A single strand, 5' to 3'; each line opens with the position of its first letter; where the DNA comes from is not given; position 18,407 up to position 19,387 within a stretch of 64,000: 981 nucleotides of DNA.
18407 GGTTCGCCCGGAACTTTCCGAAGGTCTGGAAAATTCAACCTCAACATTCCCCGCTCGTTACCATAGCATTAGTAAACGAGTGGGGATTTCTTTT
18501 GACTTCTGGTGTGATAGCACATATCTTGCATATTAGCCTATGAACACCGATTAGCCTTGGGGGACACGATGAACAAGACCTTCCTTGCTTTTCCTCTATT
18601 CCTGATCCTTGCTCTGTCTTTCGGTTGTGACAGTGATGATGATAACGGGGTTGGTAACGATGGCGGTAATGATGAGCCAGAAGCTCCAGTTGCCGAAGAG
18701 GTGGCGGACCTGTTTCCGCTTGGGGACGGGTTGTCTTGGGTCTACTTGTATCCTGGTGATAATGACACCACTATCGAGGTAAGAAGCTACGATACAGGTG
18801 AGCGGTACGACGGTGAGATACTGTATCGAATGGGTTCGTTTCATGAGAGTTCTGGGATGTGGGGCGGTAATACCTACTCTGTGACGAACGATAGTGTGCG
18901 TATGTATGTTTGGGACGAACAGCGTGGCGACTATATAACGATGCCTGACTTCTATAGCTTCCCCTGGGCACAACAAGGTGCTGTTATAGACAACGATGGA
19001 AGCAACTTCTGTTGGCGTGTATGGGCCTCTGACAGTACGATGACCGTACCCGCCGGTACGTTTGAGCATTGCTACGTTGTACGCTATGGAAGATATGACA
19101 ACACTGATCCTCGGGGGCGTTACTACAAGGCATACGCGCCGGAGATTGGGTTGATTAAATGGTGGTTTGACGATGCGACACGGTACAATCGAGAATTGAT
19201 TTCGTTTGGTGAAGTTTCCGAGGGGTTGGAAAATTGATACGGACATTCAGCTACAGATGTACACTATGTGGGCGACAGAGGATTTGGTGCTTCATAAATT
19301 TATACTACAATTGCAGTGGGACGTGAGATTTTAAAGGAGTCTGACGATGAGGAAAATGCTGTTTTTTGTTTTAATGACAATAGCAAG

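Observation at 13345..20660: P4-like integrative element in tRNA-Glu carrying three cargo genes of unknown function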

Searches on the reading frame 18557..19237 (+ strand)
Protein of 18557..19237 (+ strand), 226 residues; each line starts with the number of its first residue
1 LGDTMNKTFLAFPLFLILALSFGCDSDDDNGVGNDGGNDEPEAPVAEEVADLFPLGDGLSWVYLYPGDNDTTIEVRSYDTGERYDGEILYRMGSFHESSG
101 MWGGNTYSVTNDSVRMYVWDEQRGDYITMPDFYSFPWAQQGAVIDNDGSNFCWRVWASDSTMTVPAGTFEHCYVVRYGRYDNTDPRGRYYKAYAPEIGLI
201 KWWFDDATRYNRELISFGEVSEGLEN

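Call 4: search_protein_families(library=pfam, proteins=[window:18557-19237:+], max_evalue=0.01)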
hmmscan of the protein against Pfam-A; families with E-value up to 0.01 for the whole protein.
window:18557-19237:+ (226 aa): 0 families

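Call 9: search_protein_families(library=padloc, proteins=[window:18557-19237:+], max_evalue=0.1)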
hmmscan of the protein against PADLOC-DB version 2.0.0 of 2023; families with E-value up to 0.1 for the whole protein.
window:18557-19237:+ (226 aa): 0 families

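Call 10: search_protein_families(library=phrogs, proteins=[window:18557-19237:+], max_evalue=0.01)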
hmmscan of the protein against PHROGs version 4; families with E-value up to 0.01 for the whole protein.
window:18557-19237:+ (226 aa): 0 families

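Call 11: find_homologous_proteins(query=window:18557-19237:+)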
Query window:18557-19237:+ (226 aa): 1 proteins with E <= 0.001 among 121 candidates.
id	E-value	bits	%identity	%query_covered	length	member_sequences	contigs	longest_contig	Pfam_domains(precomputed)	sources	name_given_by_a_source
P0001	1.4e-125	436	86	96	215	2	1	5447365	-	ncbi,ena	-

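Call 13: find_encoding_contigs(protein=P0001, flank=10000)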
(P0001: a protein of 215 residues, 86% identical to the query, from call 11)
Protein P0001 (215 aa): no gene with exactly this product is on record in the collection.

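Call 14: list_cluster_members(proteins=[P0001])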
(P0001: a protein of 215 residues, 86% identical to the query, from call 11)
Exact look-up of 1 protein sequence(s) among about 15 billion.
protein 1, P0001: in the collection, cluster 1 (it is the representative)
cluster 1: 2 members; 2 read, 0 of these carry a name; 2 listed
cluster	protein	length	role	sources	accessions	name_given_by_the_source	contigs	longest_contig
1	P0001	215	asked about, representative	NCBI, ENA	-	-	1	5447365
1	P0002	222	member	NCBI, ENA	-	-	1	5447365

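Call 16: find_encoding_contigs(protein=window:18569-19237:+, flank=10000)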
Protein window:18569-19237:+ (222 aa): no gene with exactly this product is on record in the collection.

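Call 20: find_related_loci(query=A1, collection=genome_contigs, flank=10000)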
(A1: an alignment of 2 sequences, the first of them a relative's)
Query A1 (222 aa) in genome_contigs; peptide patterns used: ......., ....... (x = any residue, [..] = any of these).
38 stretches matched a pattern, but none encodes a relative of the query by tblastn (E <= 1e-3).

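Call 26: predict_structure(alignment_id=A1)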
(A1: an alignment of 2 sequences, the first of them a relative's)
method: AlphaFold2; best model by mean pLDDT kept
length: 222 residues; sequences in the alignment: 2
mean_pLDDT: 31.9   pTM: 0.21
mean pLDDT of the five models: 31.9, 29.3, 29.0, 27.4, 26.5
residues with pLDDT >= 90: 0; 70-90: 0; 50-70: 3; < 50: 219
segments of 3 or more residues with pLDDT < 50: 1-3, 6-12, 14-222
pLDDT, mean of each block of 10 residues (from residue 1): 44 41 37 32 29 30 31 33 35 30 32 38 34 30 30 26 26 28 24 25 30 35 37
secondary structure, 60 per line:
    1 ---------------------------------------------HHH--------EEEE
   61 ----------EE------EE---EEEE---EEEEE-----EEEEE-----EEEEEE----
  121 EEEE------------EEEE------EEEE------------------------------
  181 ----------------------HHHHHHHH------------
elements in order: E57-60 E84-87 E91-95 E101-105 E111-116 E121-124 E137-140 E147-150 H203-210

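Call 28: find_related_loci(query=A1, collection=viral_contigs, flank=10000)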
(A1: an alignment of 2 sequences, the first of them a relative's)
Query A1 (222 aa) in viral_contigs; peptide patterns used: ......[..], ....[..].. (x = any residue, [..] = any of these).
97 stretches matched a pattern, but none encodes a relative of the query by tblastn (E <= 1e-3).

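Call 29: search_protein_representatives(protein=P0002)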
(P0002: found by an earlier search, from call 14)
Query: 222 residues. Proteins with E-value up to 0.001 (for the whole library): 18; up to 1e-10: 1; up to 1e-30: 1. The best 18 are listed.
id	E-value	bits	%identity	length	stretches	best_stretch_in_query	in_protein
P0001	4.4e-126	435.9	91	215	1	1-212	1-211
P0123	4.6e-07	46.1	39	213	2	147-206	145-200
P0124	8.7e-07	45.2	31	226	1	10-177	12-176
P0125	5.7e-06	42.6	32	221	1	9-197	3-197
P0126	2.0e-05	40.8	47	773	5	150-174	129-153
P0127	4.3e-05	39.7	29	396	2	40-173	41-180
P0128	2.8e-04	37.0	41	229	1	138-201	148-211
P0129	3.2e-04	36.8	32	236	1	8-197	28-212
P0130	3.3e-04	36.8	30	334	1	45-198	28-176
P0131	3.6e-04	36.7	30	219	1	3-198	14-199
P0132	4.0e-04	36.5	38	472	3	10-82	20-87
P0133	4.6e-04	36.3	33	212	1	8-213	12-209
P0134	4.6e-04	36.3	33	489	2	42-200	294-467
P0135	4.9e-04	36.2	30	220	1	20-196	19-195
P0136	5.0e-04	36.2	37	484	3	108-197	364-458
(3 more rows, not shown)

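Call 32: search_protein_families(library=pfam, alignment_id=A2, max_evalue=0.1)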
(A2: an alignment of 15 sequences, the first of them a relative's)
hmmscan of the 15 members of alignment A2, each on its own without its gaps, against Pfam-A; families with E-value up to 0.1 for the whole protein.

A. member 1, P0002 (222 aa): 1 family
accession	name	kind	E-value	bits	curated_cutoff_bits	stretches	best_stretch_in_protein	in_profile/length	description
PF21347.3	DUF3108_like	-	0.013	15.8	27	1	153-197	137-183/199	DUF3108-like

B. families by the number of members that match (of 15 scanned): 8 families
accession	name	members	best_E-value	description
PF21347.3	DUF3108_like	13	6.5e-10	DUF3108-like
PF13860.13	FlgD_ig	2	0.00039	FlgD Ig-like domain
PF12690.13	BsuPI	1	2.6e-24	Intracellular proteinase inhibitor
PF18962.6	Por_Secre_tail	1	4e-06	Secretion system C-terminal sorting domain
PF13334.11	DUF4094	1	0.016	Domain of unknown function (DUF4094)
PF04262.19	Glu_cys_ligase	1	0.051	Glutamate-cysteine ligase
PF16339.10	DUF4969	1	0.066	Domain of unknown function (DUF4969)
PF09839.14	DUF2066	1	0.079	Uncharacterized protein conserved in bacteria (DUF2066)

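Call 33: search_solved_structures(query=A2, max_evalue=1)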
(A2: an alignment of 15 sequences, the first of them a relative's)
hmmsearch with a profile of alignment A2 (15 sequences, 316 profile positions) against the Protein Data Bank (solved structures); distinct sequences matched with E-value up to 1: 4.
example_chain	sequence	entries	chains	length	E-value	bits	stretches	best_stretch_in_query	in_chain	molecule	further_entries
3fzx_A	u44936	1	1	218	1.3e-07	34.7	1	149-216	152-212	Putative exported protein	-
4fvs_A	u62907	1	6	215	2e-07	34.1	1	147-215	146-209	putative lipoprotein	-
3isy_A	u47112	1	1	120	0.035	16.9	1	232-295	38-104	Intracellular proteinase inhibitor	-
8b2m_A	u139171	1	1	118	0.096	15.4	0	100-164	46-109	Tannerella forsythia Potempin A (PotA)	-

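Call 58: search_protein_families(library=ncbifam, proteins=[window:18569-19237:+], max_evalue=0.01)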
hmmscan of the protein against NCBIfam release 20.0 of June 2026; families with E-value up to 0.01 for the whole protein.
window:18569-19237:+ (222 aa): 0 families

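Call 68: predict_structure(alignment_id=A2)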
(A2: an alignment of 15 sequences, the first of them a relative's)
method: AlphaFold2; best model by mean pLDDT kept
length: 222 residues; sequences in the alignment: 15
mean_pLDDT: 82.0   pTM: 0.75
mean pLDDT of the five models: 82.0, 81.4, 80.6, 80.3, 79.9
residues with pLDDT >= 90: 108; 70-90: 66; 50-70: 36; < 50: 12
segments of 3 or more residues with pLDDT < 50: 219-222
pLDDT, mean of each block of 10 residues (from residue 1): 52 57 51 66 93 94 80 92 92 79 92 73 85 88 85 95 96 88 91 96 90 78 34
secondary structure, 60 per line:
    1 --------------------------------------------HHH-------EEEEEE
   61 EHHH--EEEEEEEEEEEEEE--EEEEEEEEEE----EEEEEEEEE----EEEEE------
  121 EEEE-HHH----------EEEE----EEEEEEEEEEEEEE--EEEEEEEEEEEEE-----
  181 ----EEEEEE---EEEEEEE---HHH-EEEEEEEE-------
elements in order: E55-61 E67-80 E83-92 E97-105 E110-114 E121-124 E139-142 E147-160 E163-175 E185-190 E194-200 E208-215

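Call 71: fold_search(model_id=the predicted structure, library=pdb)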
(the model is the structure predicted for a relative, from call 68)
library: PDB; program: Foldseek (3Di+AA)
matches with E <= 10: 758; with E <= 0.001: 0
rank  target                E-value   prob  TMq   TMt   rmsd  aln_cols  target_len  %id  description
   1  2at0                  2.1e-02  0.69  0.23  0.26  11.2       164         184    7  1.00 A Crystal Structure Of L133V Mutant of Nitrophorin 4 From Rhodnius Prolixus Complexed With Nitric Oxide at pH 5.6 (released 2006-08-22)
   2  1np1_A                2.5e-02  0.72  0.25  0.29   9.9       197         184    9  CRYSTAL STRUCTURE OF THE COMPLEX OF NITROPHORIN 1 FROM RHODNIUS PROLIXUS WITH HISTAMINE (released 1998-05-27)
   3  1n0s_A                3.6e-02  0.80  0.24  0.29  13.9       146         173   11  ENGINEERED LIPOCALIN FLUA IN COMPLEX WITH FLUORESCEIN (released 2003-08-05)
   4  1sy0                  3.6e-02  0.57  0.23  0.26  10.9       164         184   10  1.15 A Crystal Structure of T121V Mutant of Nitrophorin 4 from Rhodnius Prolixus (released 2004-06-08)
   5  6e8n_B                4.0e-02  0.60  0.25  0.29  11.9       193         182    8  Crystal structure of glycosylated human EPDR1 (released 2019-01-23)
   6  2cm4                  4.3e-02  0.82  0.28  0.38   8.1       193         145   11  The complement inhibitor OmCI in complex with ricinoleic acid (released 2007-05-01)
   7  6rqj_C                4.7e-02  0.90  0.29  0.38   6.1       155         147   10  Structure of human complement C5 complexed with tick inhibitors OmCI, RaCI1 and CirpT1 (released 2020-01-08)
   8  1u18_A                4.7e-02  0.72  0.24  0.28  10.6       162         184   12  1.96 A Crystal structure of H60C mutant of nitrophorin complexed with histamine (released 2005-07-26)
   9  4xmc                  5.0e-02  0.75  0.26  0.30  10.3       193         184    9  Crystal structure of nitrophorin 7 from Rhodnius prolixus at pH 5.8 (released 2015-07-29)
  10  2at3                  5.0e-02  0.54  0.24  0.27  10.6       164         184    9  1.00 A Crystal Structure Of L123V/L133V Mutant of Nitrophorin 4 From Rhodnius Prolixus Complexed With Imidazole at pH 5. (released 2006-08-22)
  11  3mha_B                5.3e-02  0.69  0.29  0.32  11.7       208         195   10  Crystal structure of LprG from Mycobacterium tuberculosis bound to PIM (released 2010-09-01)
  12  2w7q_A                5.5e-02  0.54  0.24  0.26   9.3       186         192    8  Structure of Pseudomonas aeruginosa LolA (released 2009-12-29)
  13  4ge1_A                5.8e-02  0.47  0.24  0.26  14.8       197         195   12  Structure of the tryptamine complex of the amine binding protein of Rhodnius prolixus (released 2013-01-02)
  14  4qa8                  5.8e-02  0.44  0.23  0.24  13.2       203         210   13  Crystal structure of LprF from Mycobacterium bovis (released 2014-10-22)
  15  2cm9                  6.2e-02  0.77  0.27  0.36   7.3       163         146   12  The complement inhibitor OmCI in complex with ricinoleic acid (released 2007-05-01)
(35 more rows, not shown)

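Call 78: fold_search(model_id=the predicted structure, library=viral)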
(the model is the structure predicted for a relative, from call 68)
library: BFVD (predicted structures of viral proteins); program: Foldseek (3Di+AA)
matches with E <= 10: 839; with E <= 0.001: 0
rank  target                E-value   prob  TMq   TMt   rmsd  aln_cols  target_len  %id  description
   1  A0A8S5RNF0            1.2e-02  0.90  0.22  0.22  10.0       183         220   12  SMODS-associating 2TM beta-strand rich effector domain-containing protein [virus sp. ctBS918]
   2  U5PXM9                1.4e-02  0.38  0.16  0.20  13.8       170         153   12  Uncharacterized protein [Bacillus phage Spock]
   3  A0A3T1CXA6            1.9e-02  0.63  0.23  0.26  10.9       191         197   12  Uncharacterized protein [Acanthamoeba castellanii medusavirus J1]
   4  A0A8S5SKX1            1.9e-02  0.21  0.16  0.14  18.9       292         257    8  Lipoprotein [Siphoviridae sp. ct3ka12]
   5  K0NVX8                3.5e-02  0.38  0.19  0.20  20.2       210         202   11  Uncharacterized protein [Pseudotevenvirus RB43]
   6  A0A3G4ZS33            3.9e-02  0.47  0.23  0.18  13.4       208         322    9  Uncharacterized protein [Edafosvirus sp.]
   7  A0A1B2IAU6            6.3e-02  0.15  0.17  0.16  20.4       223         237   11  (no name in the UniProt tables at hand)
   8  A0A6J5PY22            8.2e-02  0.13  0.14  0.12  33.8       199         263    8  Uncharacterized protein [uncultured Caudovirales phage]
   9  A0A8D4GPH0            8.2e-02  0.12  0.14  0.11  17.0       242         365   10  (no name in the UniProt tables at hand)
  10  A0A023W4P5            8.7e-02  0.20  0.16  0.23  18.4       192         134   11  Uncharacterized protein [Serratia phage PS2]
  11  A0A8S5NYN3            9.2e-02  0.47  0.23  0.29  16.9       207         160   12  Lipoprotein [Myoviridae sp. ctrCp2]
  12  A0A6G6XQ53            1.0e-01  0.18  0.21  0.13  13.9       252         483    8  (no name in the UniProt tables at hand)
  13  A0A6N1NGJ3            1.1e-01  0.09  0.13  0.12  15.6       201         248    8  Putative ORFan [Tupanvirus deep ocean]
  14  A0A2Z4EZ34            1.1e-01  0.11  0.15  0.11  24.8       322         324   10  (no name in the UniProt tables at hand)
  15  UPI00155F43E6         1.3e-01  0.14  0.14  0.06  21.6       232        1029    9  (no name look-up for this kind of identifier)
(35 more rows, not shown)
